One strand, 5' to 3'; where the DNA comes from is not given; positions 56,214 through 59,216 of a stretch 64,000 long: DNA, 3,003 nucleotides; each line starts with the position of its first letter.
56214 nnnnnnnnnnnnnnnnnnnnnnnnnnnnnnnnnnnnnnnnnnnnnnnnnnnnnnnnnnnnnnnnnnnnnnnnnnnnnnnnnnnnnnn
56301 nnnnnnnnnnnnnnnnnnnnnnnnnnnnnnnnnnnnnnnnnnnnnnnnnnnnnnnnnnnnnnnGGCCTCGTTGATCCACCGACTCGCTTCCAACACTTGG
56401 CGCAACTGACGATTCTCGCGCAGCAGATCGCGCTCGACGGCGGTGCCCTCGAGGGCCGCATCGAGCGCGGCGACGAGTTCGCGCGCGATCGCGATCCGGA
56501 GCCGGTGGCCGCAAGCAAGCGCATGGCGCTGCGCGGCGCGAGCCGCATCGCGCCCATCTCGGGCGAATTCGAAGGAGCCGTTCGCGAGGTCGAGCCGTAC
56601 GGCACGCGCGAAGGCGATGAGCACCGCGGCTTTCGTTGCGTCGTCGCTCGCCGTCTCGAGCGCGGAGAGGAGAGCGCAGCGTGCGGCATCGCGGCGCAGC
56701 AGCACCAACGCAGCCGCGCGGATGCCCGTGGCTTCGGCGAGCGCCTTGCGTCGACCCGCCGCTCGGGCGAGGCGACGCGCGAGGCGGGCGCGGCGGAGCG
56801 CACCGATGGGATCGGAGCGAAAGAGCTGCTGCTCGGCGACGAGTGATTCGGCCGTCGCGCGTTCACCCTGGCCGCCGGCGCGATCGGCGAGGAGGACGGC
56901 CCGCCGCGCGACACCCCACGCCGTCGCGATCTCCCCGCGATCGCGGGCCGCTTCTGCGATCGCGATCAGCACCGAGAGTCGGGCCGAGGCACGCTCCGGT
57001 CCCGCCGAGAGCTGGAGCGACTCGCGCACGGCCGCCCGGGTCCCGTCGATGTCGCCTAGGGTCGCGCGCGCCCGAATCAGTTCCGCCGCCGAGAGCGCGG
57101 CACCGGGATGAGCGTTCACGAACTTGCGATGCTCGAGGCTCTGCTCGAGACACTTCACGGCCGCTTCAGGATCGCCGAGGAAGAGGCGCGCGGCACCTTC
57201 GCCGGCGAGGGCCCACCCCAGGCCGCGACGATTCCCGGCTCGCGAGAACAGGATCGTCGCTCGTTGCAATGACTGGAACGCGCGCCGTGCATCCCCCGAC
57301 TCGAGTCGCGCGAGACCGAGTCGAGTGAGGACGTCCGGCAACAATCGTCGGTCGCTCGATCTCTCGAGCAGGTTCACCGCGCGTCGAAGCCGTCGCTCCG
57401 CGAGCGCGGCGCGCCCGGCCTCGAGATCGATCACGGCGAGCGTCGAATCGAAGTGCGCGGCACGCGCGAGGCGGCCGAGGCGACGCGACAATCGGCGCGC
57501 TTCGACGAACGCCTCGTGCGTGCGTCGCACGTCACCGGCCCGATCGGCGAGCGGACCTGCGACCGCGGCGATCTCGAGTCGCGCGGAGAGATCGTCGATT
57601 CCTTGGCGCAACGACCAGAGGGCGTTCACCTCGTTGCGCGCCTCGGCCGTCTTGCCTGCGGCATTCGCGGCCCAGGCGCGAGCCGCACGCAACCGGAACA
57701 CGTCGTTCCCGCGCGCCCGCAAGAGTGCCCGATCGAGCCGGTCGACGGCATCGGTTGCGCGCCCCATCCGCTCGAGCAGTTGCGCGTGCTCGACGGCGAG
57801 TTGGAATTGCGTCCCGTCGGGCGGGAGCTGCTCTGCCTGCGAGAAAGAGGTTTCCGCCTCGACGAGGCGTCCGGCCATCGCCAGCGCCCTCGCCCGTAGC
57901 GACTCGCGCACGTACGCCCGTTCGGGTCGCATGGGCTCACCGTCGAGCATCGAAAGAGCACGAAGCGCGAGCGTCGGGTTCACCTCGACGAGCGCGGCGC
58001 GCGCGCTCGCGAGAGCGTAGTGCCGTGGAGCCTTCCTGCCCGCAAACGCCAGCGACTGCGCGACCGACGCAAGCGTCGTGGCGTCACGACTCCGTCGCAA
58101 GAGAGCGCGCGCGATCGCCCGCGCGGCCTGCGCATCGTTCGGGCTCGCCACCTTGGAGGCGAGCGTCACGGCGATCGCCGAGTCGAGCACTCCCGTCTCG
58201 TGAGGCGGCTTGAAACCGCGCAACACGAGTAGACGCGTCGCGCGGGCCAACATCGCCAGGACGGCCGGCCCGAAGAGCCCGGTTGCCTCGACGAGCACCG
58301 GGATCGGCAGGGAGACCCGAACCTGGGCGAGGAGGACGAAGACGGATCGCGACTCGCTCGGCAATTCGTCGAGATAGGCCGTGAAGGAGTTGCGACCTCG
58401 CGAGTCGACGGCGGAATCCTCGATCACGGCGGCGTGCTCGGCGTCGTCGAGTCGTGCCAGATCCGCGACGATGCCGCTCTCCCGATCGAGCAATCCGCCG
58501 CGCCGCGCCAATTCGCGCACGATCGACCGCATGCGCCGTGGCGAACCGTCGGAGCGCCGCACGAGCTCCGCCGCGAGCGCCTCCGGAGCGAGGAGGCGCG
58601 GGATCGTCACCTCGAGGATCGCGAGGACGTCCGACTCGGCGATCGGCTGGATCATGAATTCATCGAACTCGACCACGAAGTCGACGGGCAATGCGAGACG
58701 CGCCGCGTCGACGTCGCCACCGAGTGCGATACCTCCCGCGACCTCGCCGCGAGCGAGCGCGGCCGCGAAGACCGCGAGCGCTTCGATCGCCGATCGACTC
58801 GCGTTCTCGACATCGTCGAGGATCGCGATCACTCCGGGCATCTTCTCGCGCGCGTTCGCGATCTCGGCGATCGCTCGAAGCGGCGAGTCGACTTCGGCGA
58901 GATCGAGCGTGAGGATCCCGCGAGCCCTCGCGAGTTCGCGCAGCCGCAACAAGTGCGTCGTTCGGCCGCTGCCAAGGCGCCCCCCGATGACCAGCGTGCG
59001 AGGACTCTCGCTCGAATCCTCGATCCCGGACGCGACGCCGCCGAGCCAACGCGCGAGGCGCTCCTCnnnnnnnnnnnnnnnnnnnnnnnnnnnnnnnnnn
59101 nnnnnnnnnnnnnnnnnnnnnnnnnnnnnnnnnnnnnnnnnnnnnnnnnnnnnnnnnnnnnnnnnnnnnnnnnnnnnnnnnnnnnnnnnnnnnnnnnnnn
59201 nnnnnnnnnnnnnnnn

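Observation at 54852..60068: Giant fusion of a Ser/Thr-kinase-like domain to a sigma-54 enhancer-binding module in one polypeptide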

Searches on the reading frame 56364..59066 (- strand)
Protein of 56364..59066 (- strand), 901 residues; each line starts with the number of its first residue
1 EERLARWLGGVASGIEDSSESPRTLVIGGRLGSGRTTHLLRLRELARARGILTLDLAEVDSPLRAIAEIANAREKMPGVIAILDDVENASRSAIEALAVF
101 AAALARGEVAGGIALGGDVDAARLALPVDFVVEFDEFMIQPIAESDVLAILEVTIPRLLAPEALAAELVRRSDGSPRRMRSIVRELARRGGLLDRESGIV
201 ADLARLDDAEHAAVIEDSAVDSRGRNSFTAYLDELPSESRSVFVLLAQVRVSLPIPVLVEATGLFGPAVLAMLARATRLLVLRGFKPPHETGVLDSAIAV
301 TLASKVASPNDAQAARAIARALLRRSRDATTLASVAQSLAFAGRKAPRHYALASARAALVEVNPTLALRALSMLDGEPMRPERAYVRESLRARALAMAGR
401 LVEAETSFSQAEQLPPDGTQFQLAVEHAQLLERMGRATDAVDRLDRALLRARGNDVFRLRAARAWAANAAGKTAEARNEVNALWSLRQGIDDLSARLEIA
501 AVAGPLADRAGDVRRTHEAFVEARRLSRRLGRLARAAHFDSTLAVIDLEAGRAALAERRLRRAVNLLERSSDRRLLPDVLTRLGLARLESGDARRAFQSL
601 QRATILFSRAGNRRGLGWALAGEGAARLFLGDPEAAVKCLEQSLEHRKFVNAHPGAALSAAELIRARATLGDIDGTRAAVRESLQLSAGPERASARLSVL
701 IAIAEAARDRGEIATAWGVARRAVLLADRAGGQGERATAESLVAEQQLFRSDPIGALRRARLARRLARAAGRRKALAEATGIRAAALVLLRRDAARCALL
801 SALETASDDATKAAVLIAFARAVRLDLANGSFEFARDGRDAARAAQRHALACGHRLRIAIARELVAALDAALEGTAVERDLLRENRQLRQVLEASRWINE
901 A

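Call 71: predict_structure(alignment_id=A3)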
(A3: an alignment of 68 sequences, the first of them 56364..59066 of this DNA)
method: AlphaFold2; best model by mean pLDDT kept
length: 901 residues; sequences in the alignment: 68
mean_pLDDT: 92.4   pTM: 0.86
mean pLDDT of the five models: 92.4, 91.0, 90.6, 90.5, 90.2
residues with pLDDT >= 90: 725; 70-90: 149; 50-70: 20; < 50: 7
segments of 3 or more residues with pLDDT < 50: 13-19
pLDDT, mean of each block of 10 residues (from residue 1): 66 49 87 90 92 92 85 86 92 93 90 93 90 88 94 92 92 90 95 89 89 77 65 90 95 97 96 88 92 89 89 96 96 96 91 96 93 93 95 95 97 93 96 95 98 96 96 94 96 97 94 94 97 95 94 95 93 95 96 94 93 95 97 97 97 95 98 98 96 95 97 97 96 95 97 98 96 96 98 96 96 98 95 96 98 96 95 85 81 85 73
secondary structure, 60 per line:
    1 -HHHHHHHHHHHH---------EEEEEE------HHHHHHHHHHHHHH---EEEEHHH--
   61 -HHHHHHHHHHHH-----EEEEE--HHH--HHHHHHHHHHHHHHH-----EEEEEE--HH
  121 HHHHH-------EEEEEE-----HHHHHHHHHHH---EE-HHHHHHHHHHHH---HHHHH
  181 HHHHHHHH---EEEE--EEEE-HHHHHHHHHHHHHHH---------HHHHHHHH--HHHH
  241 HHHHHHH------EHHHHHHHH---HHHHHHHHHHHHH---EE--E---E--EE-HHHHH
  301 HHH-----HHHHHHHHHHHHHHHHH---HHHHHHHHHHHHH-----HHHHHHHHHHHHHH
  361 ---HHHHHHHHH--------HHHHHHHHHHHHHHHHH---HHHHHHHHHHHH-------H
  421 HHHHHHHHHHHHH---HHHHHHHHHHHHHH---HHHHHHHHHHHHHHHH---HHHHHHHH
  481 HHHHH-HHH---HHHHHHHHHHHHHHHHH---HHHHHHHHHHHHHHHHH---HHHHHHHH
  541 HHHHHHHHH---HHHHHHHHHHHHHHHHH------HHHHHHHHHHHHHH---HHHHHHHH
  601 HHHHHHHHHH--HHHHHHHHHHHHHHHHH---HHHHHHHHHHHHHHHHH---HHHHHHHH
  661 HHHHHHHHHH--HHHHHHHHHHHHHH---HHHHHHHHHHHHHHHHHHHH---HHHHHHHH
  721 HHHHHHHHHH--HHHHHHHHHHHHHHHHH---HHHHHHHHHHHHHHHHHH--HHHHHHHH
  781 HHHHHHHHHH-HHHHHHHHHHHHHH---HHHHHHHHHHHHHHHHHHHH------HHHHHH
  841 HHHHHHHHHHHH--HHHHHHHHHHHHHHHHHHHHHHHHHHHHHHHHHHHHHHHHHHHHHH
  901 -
elements in order (helices of 4 or more, strands of 3 or more residues): H2-13 E23-28 H35-48 E52-55 H62-73 E79-83 H91-105 E111-116 H119-125 E133-138 H144-154 H161-172 H176-188 E192-195 E198-201 H203-217 H227-234 H237-247 H255-262 H266-278 H296-303 H309-325 H329-341 H347-360 H364-372 H381-397 H401-412 H420-433 H437-450 H454-469 H473-485 H493-509 H513-529 H533-549 H553-569 H576-589 H593-610 H613-629 H633-649 H653-670 H673-686 H690-709 H713-730 H733-749 H753-770 H773-790 H792-805 H809-828 H835-852 H855-900

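Call 75: fold_search(model_id=the predicted structure, library=pdb)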
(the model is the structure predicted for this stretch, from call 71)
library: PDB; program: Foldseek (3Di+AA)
matches with E <= 10: 1561; with E <= 0.001: 252
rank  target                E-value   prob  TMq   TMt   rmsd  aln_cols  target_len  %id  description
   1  6mfv_A                2.9e-11  1.00  0.24  0.32  23.2       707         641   11  Crystal structure of the Signal Transduction ATPase with Numerous Domains (STAND) protein with a tetratricopeptide rep (released 2019-02-20)
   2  8fy4_B                3.6e-08  1.00  0.28  0.40  11.5       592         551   14  Structure of NOT1:NOT10:NOT11 module of the chicken CCR4-NOT complex (released 2023-08-30)
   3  9hvq_Q                4.1e-08  1.00  0.26  0.26  32.9       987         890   13  Structure of the transcribing Pol II-DSIF-PAF-SPT6-RECQL5 complex (released 2025-07-16)
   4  5g04_X                4.2e-08  1.00  0.28  0.45  12.7       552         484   16  Structure of the human APC-Cdc20-Hsl1 complex (released 2016-05-25)
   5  7t7t_A                4.9e-08  1.00  0.26  0.48  20.2       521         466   13  Structure of TSK/BRU1 bound to histone H3.1 (released 2022-03-30)
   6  8fgw_D                7.6e-08  1.00  0.30  0.22  25.5       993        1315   13  Human IFT-A complex structures provide molecular insights into ciliary transport (released 2023-02-22)
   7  5g04_Y                8.2e-08  1.00  0.28  0.45  13.3       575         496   16  Structure of the human APC-Cdc20-Hsl1 complex (released 2016-05-25)
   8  5l9u_O                8.9e-08  1.00  0.40  0.51  11.1       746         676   14  Model of human Anaphase-promoting complex/Cyclosome (APC/C-CDH1) with a cross linked Ubiquitin variant-substrate-UBE2C (released 2016-09-14)
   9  6q6g_O                9.2e-08  1.00  0.40  0.50  12.0       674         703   14  Cryo-EM structure of the APC/C-Cdc20-Cdk2-cyclinA2-Cks2 complex, the D1 box class (released 2019-09-11)
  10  4ui9_X                1.0e-07  1.00  0.27  0.44  12.7       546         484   16  Atomic structure of the human Anaphase-Promoting Complex (released 2015-06-17)
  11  8pkp_O                1.1e-07  1.00  0.39  0.49  11.7       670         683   14  Cryo-EM structure of the apo Anaphase-promoting complex/cyclosome (APC/C) at 3.2 Angstrom resolution (released 2023-07-19)
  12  4ui9_Y                1.3e-07  1.00  0.25  0.40  13.7       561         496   16  Atomic structure of the human Anaphase-Promoting Complex (released 2015-06-17)
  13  8fy3_B                1.4e-07  1.00  0.27  0.41  11.1       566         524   13  Structure of NOT1:NOT10:NOT11 module of the human CCR4-NOT complex (released 2023-07-26)
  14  5a31_O                1.7e-07  1.00  0.41  0.52  12.4       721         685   14  Structure of the human APC-Cdh1-Hsl1-UbcH10 complex. (released 2015-11-18)
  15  4ui9_O                1.8e-07  1.00  0.41  0.52  12.4       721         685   14  Atomic structure of the human Anaphase-Promoting Complex (released 2015-06-17)
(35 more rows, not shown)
